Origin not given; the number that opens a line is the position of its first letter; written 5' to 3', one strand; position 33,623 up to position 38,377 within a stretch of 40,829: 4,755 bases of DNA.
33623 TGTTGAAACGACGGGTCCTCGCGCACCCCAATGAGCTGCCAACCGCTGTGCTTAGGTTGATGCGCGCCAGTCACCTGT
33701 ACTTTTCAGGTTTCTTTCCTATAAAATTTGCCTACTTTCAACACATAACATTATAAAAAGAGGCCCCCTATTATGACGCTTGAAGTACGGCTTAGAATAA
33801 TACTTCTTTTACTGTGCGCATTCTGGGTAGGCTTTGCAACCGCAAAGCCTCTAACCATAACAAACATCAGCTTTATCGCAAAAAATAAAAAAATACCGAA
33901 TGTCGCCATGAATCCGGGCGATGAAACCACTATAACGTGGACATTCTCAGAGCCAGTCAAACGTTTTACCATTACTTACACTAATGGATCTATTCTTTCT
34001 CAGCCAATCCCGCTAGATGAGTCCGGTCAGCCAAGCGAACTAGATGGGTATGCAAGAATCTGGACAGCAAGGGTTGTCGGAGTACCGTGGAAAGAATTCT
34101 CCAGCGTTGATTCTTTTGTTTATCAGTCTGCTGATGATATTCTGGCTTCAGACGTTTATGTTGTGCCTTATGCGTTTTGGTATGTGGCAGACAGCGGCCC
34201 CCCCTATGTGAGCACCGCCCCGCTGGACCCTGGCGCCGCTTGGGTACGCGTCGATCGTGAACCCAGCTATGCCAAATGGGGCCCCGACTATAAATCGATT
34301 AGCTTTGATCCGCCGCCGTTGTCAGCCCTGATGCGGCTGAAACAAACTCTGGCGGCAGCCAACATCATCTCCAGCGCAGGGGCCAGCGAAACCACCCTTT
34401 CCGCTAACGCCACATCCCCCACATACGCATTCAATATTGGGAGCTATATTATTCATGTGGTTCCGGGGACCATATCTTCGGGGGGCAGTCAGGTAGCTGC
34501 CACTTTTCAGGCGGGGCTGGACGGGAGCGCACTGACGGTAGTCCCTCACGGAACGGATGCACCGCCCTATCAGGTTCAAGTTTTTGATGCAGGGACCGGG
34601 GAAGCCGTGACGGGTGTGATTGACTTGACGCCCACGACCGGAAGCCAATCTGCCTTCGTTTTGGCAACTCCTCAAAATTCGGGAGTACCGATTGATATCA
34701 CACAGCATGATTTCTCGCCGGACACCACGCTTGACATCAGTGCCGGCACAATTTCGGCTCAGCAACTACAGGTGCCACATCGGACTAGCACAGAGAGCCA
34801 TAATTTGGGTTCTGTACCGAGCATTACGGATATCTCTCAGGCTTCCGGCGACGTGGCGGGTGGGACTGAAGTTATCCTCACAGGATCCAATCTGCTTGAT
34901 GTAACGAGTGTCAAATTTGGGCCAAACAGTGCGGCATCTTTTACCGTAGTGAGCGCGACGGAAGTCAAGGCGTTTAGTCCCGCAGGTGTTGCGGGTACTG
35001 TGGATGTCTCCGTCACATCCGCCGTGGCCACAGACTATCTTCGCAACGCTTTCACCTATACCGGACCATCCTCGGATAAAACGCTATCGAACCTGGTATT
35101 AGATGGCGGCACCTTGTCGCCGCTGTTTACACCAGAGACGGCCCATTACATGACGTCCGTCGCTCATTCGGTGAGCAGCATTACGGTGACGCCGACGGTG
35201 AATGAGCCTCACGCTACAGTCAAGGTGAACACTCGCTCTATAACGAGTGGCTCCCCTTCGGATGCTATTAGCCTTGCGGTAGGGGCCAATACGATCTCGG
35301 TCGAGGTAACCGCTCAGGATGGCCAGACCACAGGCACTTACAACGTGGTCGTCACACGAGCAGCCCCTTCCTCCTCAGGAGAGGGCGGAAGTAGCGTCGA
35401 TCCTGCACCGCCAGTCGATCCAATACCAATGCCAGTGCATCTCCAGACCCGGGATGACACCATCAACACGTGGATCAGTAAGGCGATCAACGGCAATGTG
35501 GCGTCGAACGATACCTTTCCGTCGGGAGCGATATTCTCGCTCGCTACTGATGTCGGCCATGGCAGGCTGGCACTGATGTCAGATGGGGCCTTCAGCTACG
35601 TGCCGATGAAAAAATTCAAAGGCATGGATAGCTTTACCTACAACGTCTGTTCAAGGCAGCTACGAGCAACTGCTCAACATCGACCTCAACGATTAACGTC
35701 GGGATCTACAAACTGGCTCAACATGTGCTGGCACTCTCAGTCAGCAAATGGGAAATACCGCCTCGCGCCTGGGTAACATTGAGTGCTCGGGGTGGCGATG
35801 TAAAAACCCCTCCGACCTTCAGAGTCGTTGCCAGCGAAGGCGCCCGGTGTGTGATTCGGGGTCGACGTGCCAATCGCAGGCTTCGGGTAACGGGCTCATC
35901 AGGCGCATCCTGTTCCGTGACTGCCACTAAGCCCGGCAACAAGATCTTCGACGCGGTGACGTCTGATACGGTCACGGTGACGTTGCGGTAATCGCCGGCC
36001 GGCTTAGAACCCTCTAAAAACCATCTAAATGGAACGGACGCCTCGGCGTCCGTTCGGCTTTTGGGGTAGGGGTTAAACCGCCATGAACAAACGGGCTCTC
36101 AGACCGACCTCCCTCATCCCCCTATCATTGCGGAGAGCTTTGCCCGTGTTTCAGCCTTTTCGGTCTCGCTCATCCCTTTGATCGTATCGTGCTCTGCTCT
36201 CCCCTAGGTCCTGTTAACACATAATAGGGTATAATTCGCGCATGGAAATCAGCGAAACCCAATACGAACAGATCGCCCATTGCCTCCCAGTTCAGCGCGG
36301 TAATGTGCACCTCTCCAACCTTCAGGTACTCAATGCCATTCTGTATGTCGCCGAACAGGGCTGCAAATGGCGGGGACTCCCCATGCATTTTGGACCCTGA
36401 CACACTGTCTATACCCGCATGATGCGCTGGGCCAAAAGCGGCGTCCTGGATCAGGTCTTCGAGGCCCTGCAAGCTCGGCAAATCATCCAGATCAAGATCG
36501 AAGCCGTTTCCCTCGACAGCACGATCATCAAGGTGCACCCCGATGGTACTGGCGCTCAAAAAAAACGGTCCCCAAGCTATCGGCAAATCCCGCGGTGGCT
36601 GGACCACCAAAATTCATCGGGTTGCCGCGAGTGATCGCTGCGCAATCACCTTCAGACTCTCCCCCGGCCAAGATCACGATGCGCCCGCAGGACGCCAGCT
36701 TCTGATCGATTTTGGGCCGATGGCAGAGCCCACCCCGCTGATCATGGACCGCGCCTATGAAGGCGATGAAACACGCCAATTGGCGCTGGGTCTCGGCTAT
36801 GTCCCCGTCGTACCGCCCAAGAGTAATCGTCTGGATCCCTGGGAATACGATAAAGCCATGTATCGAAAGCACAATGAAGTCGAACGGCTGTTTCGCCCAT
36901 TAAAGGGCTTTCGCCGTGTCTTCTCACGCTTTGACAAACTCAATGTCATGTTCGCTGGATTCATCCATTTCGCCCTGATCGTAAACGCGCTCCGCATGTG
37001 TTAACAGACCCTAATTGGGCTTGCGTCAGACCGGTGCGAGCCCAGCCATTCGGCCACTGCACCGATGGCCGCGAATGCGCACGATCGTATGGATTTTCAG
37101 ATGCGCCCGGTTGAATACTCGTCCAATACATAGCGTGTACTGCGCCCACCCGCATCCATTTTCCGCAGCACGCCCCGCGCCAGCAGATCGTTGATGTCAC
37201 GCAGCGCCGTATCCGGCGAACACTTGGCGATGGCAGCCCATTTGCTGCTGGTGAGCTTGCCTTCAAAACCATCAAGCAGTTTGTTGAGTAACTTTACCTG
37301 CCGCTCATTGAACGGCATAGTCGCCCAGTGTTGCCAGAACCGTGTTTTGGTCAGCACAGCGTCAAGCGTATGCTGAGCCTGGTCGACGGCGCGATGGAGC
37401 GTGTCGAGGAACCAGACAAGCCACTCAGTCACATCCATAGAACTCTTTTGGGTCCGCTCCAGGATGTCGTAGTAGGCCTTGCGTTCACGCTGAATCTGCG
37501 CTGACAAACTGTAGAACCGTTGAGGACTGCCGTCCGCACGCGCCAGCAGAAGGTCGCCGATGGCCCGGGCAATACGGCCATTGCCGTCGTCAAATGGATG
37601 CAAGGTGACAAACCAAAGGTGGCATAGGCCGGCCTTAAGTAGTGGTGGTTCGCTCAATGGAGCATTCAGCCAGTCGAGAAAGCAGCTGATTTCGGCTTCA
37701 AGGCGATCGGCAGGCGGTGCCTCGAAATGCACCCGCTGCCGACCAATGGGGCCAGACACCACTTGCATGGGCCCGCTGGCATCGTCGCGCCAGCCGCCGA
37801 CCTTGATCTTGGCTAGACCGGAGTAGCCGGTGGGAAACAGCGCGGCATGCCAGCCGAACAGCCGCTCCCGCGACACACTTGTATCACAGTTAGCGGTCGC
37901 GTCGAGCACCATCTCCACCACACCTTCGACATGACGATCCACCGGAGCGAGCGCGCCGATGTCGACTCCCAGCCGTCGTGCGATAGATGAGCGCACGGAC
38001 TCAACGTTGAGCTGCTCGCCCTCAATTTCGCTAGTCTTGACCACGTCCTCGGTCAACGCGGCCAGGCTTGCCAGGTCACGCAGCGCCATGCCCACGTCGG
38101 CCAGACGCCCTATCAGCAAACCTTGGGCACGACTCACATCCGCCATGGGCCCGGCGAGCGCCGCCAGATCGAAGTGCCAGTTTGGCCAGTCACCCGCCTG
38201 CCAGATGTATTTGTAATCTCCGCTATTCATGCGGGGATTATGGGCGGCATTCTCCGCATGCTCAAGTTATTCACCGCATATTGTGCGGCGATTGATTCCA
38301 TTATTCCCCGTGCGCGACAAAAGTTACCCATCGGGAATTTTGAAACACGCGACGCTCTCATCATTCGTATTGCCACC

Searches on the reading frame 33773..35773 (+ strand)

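Call 55: search_protein_families(library=pfam, proteins=[window:33773-35773:+], max_evalue=0.00001)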
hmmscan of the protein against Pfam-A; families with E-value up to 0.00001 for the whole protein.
window:33773-35773:+ (667 aa): 4 families
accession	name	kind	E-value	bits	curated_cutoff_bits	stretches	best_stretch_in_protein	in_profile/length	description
PF12733.13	Cadherin-like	-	2.2e-19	70.1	24.2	1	439-529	2-88/89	Cadherin-like beta sandwich domain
PF01833.30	TIG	-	3.3e-09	37.1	20.9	1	349-418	1-72/84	IPT/TIG domain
PF17963.7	Big_9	-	5.6e-07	30.8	23.6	1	561-629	8-78/89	Bacterial Ig domain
PF09136.16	Glucodextran_B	-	3.1e-06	27.5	27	0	468-523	17-76/83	Glucodextranase, domain B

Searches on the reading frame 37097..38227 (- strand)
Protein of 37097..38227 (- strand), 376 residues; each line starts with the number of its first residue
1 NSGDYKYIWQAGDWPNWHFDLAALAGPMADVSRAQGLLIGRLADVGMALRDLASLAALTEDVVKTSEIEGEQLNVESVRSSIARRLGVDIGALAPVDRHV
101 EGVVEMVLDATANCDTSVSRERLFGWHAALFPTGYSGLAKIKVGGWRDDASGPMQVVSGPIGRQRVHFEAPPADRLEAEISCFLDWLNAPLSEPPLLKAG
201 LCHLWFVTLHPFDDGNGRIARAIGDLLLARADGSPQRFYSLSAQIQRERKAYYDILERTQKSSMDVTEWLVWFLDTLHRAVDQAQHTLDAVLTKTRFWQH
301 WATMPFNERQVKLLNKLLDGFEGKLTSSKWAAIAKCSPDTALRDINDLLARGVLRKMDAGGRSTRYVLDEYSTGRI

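Call 71: search_protein_families(library=pfam, proteins=[window:37097-38227:-], max_evalue=0.00001)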
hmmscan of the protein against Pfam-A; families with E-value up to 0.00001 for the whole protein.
window:37097-38227:- (376 aa): 2 families
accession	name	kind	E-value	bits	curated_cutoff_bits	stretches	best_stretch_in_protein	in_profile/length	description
PF13776.11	DUF4172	-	7.5e-30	103.5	25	1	7-88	1-82/82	Domain of unknown function (DUF4172)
PF02661.23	Fic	-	4e-14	53.6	24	1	119-228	3-93/93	Fic/DOC family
